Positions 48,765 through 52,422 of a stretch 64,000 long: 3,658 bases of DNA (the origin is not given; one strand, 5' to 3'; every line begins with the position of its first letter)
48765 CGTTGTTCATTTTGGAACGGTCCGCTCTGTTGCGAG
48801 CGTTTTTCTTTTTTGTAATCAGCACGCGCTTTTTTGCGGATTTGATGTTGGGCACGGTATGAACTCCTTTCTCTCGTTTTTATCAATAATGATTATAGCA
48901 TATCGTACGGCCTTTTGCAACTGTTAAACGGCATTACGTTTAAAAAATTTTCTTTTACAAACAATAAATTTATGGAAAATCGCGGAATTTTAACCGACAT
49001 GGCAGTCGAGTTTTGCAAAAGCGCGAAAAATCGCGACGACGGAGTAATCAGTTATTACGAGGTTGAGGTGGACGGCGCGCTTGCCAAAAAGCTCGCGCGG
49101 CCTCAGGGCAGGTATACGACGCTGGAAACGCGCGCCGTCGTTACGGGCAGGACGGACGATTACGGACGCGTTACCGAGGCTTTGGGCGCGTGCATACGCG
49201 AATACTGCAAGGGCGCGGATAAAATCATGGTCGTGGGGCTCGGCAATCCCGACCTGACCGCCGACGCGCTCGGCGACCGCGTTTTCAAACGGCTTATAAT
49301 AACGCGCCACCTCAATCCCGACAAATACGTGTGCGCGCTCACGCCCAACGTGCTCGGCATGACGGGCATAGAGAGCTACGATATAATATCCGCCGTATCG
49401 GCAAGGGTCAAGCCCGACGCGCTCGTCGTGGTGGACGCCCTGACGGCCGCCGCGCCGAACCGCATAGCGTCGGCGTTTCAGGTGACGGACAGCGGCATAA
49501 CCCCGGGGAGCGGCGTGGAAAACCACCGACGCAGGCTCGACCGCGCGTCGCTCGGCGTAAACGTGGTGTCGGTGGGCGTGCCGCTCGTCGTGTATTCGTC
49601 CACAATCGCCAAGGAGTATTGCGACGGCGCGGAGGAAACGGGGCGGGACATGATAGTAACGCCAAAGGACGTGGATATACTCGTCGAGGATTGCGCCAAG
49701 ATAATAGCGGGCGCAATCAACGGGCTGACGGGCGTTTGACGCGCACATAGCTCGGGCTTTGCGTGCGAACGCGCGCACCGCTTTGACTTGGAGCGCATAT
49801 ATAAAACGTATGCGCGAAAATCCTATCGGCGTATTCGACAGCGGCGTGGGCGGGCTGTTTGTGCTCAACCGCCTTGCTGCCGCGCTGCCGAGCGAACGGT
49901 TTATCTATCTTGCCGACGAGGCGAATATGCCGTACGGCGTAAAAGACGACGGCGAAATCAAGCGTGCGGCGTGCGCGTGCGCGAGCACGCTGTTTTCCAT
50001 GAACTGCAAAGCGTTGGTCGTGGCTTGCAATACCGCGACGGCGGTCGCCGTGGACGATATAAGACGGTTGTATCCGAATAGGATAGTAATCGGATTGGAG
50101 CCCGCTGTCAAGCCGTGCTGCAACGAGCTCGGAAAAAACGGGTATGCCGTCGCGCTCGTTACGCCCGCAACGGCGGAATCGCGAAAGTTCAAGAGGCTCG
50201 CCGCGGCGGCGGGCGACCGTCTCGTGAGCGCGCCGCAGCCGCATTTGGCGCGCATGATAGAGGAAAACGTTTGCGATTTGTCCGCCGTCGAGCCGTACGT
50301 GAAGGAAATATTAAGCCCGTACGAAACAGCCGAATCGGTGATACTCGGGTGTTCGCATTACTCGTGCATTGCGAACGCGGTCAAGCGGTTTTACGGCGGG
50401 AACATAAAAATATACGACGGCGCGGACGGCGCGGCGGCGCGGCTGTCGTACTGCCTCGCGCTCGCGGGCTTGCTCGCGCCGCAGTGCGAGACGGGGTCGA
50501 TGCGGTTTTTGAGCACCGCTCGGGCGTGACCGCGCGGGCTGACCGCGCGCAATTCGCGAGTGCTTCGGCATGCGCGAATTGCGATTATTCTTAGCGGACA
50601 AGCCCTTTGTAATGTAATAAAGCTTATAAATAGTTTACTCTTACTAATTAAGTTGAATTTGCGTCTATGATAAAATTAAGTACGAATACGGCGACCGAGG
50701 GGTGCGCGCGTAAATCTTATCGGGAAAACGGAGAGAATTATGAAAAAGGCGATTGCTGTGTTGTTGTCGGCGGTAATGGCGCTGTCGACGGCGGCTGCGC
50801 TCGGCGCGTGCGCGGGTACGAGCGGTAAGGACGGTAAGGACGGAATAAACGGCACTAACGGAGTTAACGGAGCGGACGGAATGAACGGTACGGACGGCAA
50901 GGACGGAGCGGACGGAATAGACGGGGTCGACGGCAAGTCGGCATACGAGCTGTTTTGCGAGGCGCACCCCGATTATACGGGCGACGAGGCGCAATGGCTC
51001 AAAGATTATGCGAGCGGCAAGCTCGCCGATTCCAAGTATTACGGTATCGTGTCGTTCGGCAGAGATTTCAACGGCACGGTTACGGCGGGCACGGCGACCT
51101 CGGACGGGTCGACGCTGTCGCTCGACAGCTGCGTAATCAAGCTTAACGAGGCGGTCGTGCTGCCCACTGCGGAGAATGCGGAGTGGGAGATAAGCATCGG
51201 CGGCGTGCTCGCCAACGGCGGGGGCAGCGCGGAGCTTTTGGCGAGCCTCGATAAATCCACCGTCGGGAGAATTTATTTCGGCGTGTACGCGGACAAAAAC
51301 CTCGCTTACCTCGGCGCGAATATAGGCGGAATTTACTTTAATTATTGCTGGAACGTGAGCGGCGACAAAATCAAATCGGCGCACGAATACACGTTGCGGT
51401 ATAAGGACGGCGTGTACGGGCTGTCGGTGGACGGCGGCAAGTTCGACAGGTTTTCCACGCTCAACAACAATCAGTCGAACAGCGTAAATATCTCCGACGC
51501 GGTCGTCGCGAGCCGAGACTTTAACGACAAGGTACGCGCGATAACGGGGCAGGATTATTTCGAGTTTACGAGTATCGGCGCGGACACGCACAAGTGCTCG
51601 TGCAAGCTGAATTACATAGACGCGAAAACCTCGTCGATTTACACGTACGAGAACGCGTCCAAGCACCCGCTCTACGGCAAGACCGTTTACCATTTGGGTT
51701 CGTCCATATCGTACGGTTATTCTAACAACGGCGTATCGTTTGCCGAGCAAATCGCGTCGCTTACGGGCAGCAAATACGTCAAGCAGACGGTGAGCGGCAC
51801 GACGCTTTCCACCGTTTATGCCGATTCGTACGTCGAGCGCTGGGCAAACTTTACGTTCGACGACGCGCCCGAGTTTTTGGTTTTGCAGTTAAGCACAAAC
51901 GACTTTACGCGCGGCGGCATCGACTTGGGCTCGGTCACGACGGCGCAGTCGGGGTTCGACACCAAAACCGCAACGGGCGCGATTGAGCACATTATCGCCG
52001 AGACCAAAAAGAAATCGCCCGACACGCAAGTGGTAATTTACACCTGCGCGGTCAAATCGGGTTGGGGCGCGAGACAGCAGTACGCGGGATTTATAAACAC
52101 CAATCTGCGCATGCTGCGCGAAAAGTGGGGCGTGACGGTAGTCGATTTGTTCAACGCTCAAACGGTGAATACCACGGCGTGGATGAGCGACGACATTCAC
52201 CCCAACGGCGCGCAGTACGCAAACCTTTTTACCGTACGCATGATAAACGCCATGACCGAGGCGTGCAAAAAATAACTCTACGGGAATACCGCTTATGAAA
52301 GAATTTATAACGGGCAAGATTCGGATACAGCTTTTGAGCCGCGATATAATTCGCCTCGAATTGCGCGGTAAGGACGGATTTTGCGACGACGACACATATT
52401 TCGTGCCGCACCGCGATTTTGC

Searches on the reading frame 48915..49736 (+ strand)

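Call 22: search_protein_families(library=pfam, proteins=[window:48915-49736:+], max_evalue=0.001)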
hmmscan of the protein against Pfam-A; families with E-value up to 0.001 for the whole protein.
window:48915-49736:+ (274 aa): 1 family
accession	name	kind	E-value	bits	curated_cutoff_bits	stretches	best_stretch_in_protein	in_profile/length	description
PF03418.19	Peptidase_A25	-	3.2e-51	174.8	27.8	1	38-234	27-237/353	Germination protease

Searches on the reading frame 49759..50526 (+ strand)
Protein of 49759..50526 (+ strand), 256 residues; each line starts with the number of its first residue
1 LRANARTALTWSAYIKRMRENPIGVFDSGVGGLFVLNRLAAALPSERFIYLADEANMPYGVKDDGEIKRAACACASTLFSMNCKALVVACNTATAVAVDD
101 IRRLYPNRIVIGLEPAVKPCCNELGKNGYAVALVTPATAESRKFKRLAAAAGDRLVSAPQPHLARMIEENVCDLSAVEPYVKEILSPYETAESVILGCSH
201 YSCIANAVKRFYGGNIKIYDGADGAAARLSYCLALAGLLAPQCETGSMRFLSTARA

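Call 22: search_protein_families(library=pfam, proteins=[window:49759-50526:+], max_evalue=0.001)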
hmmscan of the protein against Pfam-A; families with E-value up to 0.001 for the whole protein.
window:49759-50526:+ (256 aa): 1 family
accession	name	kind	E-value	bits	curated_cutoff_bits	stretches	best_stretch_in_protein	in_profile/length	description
PF01177.27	Asp_Glu_race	-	4.5e-12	46.6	31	1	38-227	18-209/211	Asp/Glu/Hydantoin racemase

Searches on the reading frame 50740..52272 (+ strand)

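Call 22: search_protein_families(library=pfam, proteins=[window:50740-52272:+], max_evalue=0.001)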
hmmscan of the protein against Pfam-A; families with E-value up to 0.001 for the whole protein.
window:50740-52272:+ (511 aa): 2 families
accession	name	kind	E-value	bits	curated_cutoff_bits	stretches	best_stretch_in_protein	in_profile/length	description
PF13472.12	Lipase_GDSL_2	-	1.1e-15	59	32.9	1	319-494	2-177/178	GDSL-like Lipase/Acylhydrolase family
PF01391.23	Collagen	-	3.4e-06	27.2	27.2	1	26-65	16-55/60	Collagen triple helix repeat (20 copies)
